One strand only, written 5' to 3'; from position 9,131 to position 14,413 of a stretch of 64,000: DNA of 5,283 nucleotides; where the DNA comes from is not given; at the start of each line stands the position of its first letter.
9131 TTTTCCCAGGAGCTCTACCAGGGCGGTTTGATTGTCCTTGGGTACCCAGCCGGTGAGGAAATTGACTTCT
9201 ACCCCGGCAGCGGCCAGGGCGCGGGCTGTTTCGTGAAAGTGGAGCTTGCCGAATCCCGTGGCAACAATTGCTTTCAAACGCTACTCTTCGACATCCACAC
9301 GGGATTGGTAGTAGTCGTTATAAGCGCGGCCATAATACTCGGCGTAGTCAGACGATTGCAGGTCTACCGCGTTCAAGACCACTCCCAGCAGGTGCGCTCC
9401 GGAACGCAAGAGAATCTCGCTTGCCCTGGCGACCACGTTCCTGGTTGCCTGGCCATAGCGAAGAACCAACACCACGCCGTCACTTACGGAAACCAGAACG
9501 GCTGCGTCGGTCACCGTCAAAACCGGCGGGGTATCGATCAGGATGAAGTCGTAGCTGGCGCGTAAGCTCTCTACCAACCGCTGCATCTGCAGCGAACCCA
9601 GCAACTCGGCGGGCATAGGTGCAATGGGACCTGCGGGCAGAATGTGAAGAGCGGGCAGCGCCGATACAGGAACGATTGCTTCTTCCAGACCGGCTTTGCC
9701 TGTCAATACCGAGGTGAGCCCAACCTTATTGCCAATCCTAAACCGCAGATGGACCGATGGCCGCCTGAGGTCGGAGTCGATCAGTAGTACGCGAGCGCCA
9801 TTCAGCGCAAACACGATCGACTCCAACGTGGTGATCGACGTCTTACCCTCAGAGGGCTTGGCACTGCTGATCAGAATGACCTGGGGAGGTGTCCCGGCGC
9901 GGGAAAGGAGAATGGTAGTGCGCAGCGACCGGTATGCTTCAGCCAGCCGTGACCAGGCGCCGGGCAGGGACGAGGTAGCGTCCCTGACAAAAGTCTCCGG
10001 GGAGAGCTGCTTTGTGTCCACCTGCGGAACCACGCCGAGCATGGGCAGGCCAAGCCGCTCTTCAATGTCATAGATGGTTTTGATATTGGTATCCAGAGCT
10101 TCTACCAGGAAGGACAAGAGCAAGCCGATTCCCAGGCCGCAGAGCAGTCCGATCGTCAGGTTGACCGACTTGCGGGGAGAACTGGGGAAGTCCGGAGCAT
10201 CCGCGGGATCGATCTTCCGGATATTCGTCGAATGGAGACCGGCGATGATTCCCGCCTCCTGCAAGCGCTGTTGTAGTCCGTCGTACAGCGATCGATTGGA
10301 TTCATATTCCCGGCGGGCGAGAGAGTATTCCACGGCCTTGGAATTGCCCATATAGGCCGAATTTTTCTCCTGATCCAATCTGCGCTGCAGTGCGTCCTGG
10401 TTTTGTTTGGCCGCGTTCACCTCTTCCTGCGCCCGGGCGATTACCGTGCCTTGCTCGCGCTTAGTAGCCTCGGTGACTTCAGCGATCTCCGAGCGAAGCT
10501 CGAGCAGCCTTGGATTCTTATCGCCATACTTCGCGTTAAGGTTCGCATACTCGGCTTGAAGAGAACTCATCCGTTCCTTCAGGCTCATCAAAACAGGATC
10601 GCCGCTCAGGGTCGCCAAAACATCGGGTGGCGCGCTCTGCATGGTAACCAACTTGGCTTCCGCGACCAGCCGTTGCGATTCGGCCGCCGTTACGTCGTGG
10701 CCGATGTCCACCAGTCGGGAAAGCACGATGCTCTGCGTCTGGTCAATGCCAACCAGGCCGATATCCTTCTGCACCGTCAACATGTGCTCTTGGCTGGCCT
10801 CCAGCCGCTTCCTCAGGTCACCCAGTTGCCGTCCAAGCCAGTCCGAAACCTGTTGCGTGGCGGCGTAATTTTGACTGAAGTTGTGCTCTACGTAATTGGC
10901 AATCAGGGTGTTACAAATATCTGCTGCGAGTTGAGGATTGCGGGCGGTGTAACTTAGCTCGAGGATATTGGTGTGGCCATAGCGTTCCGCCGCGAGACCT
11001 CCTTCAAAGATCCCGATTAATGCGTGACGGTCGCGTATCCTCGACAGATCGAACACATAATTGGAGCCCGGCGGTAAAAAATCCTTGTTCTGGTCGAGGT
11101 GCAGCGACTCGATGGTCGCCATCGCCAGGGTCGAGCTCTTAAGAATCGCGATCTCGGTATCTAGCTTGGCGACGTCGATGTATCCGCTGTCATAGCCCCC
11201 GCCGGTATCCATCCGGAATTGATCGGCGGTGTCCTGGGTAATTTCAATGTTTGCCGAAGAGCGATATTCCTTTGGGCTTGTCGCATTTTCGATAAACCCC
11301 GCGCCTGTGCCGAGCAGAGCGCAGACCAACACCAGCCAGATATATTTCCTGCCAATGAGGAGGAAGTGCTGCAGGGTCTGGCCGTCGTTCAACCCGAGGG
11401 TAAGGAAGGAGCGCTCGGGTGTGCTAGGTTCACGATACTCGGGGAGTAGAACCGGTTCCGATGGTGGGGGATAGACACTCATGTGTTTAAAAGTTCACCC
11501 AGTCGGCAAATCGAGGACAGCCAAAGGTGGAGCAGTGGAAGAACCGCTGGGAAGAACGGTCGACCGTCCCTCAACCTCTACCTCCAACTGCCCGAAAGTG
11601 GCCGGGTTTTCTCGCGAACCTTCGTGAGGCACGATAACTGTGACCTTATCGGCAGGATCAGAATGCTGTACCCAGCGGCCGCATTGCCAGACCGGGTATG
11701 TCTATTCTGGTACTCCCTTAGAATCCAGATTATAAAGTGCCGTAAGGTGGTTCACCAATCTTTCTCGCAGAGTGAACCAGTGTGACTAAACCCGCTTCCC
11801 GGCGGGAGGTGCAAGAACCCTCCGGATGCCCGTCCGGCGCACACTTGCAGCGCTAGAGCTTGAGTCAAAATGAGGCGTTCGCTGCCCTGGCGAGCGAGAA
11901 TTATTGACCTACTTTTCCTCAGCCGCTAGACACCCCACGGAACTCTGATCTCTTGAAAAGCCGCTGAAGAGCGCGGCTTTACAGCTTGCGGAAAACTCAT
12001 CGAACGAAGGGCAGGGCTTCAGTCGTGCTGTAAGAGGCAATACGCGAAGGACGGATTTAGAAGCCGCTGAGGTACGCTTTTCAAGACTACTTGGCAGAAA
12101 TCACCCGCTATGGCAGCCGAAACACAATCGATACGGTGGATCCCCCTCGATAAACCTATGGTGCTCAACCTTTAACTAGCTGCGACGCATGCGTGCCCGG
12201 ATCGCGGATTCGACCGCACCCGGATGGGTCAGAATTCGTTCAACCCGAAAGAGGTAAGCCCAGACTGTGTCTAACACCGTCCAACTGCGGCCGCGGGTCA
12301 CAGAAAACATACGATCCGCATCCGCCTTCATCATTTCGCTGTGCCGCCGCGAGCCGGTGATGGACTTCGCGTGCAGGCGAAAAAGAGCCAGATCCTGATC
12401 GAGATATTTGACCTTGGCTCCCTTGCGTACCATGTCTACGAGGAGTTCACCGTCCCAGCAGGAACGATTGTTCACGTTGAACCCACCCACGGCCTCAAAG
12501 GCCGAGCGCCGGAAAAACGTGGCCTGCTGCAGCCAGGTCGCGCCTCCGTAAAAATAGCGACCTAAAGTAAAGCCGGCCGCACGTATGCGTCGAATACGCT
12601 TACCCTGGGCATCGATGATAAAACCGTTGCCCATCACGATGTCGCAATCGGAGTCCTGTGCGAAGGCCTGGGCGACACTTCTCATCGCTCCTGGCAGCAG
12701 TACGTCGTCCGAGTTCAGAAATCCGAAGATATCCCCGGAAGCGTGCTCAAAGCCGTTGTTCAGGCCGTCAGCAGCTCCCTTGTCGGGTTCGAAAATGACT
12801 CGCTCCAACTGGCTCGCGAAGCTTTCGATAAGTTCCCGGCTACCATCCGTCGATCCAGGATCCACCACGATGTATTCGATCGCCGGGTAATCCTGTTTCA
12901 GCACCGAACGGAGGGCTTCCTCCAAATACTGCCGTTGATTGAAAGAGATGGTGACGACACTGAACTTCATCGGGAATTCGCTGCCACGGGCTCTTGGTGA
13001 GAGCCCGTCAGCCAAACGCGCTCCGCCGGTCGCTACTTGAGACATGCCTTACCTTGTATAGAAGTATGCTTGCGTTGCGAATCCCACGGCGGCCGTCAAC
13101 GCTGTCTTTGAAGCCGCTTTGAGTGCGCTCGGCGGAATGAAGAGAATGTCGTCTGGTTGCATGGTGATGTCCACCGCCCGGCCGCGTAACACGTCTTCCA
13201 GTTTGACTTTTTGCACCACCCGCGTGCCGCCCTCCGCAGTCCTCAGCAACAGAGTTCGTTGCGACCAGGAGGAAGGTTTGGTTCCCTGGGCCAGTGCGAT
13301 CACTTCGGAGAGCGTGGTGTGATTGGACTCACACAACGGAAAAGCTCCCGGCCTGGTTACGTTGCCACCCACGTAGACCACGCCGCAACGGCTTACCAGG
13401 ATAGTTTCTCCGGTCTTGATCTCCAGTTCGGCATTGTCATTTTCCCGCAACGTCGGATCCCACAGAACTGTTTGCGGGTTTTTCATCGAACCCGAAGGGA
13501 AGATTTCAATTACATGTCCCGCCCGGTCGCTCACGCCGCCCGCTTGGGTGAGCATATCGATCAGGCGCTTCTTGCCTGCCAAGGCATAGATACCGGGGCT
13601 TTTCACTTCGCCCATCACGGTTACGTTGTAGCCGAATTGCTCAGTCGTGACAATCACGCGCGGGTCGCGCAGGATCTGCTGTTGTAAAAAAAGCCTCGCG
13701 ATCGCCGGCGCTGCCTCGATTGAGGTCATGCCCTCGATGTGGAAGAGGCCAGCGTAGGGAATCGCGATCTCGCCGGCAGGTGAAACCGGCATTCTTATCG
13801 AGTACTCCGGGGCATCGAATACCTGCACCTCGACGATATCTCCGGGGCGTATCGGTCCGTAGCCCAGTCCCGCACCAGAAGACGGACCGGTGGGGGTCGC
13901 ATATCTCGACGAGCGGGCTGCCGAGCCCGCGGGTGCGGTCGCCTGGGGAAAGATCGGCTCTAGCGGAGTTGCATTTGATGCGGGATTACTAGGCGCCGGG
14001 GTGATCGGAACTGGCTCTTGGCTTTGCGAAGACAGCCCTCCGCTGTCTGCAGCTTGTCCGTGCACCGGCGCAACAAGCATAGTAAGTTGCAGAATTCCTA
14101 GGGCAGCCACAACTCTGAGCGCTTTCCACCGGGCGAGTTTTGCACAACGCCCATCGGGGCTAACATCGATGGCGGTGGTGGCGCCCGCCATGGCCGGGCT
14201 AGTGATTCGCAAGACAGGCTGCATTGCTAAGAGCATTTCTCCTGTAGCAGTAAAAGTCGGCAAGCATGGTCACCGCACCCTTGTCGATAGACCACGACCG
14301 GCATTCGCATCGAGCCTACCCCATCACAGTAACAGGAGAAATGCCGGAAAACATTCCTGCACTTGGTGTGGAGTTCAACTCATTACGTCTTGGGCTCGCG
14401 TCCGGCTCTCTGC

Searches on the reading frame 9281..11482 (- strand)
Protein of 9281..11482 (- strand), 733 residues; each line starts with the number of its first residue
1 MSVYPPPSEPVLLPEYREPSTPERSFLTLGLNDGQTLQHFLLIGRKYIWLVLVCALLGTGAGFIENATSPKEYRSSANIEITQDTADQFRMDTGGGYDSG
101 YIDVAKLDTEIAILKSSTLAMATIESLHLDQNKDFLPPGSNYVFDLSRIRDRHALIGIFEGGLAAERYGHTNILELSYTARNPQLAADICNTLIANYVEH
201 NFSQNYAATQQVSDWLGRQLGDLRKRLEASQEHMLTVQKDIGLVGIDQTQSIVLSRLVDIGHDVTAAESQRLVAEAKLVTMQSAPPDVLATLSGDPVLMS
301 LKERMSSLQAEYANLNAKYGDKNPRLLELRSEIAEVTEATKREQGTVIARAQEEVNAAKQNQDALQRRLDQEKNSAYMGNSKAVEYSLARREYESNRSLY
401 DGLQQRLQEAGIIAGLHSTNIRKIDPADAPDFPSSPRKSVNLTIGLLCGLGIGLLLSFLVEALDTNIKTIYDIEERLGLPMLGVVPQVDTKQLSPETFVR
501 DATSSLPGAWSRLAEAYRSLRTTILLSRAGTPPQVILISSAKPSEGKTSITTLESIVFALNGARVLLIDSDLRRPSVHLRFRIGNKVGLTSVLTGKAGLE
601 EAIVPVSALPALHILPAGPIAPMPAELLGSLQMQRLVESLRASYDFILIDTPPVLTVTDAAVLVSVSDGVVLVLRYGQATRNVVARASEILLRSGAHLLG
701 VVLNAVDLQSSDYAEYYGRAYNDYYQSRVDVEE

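Call 35: search_protein_families(library=pfam, proteins=[window:9281-11482:-], max_evalue=0.001)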
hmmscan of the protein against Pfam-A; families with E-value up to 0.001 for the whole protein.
window:9281-11482:- (733 aa): 5 families
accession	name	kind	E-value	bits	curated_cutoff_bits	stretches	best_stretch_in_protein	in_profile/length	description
PF13614.12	AAA_31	-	1.4e-10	41.9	27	1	534-675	2-148/177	AAA domain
PF13807.11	GNVR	-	5.9e-09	36.2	27.7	1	390-459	10-79/82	G-rich domain on putative tyrosine kinase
PF10609.15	ParA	-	1e-07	32.1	27.1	1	534-709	4-178/246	NUBPL iron-transfer P-loop NTPase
PF02706.20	Wzz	-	0.00017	22.3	25.5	1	45-126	13-90/91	Chain length determinant protein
PF01656.29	CbiA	-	0.00021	21.7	25.4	0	536-709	1-86/125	CobQ/CobB/MinD/ParA nucleotide binding domain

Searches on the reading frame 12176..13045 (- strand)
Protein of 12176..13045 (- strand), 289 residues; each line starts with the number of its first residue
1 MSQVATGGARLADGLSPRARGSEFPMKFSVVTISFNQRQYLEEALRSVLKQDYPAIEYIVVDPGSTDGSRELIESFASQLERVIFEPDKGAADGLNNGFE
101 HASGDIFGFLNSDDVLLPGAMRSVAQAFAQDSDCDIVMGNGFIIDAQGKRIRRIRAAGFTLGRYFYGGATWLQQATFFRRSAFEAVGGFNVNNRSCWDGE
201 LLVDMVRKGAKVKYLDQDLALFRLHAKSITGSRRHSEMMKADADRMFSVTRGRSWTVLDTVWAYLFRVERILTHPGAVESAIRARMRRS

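Call 36: search_protein_families(library=pfam, proteins=[window:12176-13045:-], max_evalue=0.01)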
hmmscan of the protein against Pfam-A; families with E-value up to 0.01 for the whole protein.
window:12176-13045:- (289 aa): 4 families
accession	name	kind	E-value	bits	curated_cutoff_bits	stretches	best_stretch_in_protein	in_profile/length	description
PF00535.33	Glycos_transf_2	-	9.2e-28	97.7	23.3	1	29-171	1-145/168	Glycosyl transferase family 2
PF13641.12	Glyco_tranf_2_3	-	4.6e-12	46.9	27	1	28-153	3-133/230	Glycosyltransferase like family 2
PF10111.15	Glyco_tranf_2_2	-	1.4e-08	35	27.3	1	36-154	10-137/276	Glycosyltransferase like family 2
PF13632.12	Glyco_trans_2_3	-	0.0012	19.1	27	1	109-214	4-115/198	Glycosyl transferase family group 2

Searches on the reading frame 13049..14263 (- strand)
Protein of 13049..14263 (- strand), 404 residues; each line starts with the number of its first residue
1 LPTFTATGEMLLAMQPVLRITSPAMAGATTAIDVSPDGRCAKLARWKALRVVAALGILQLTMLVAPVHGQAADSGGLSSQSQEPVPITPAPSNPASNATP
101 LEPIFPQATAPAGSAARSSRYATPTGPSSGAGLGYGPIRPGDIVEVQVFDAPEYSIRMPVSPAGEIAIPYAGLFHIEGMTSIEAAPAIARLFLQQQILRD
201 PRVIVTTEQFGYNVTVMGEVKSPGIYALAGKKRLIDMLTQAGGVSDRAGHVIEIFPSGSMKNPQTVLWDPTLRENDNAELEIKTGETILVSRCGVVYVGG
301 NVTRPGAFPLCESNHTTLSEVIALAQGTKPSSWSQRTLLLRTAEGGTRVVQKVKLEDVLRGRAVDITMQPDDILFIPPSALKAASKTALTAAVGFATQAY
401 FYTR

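Call 35: search_protein_families(library=pfam, proteins=[window:13049-14263:-], max_evalue=0.001)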
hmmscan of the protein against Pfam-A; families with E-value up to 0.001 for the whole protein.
window:13049-14263:- (404 aa): 3 families
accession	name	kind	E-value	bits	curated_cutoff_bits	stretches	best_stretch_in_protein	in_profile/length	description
PF10531.15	SLBB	-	7.5e-15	54.9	27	2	214-249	2-37/55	SLBB domain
PF02563.21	Poly_export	-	1.4e-14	54.4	28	1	138-206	9-75/77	Polysaccharide biosynthesis/export protein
PF22461.2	SLBB_2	-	2.5e-13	50.3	27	2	296-376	3-79/79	SLBB domain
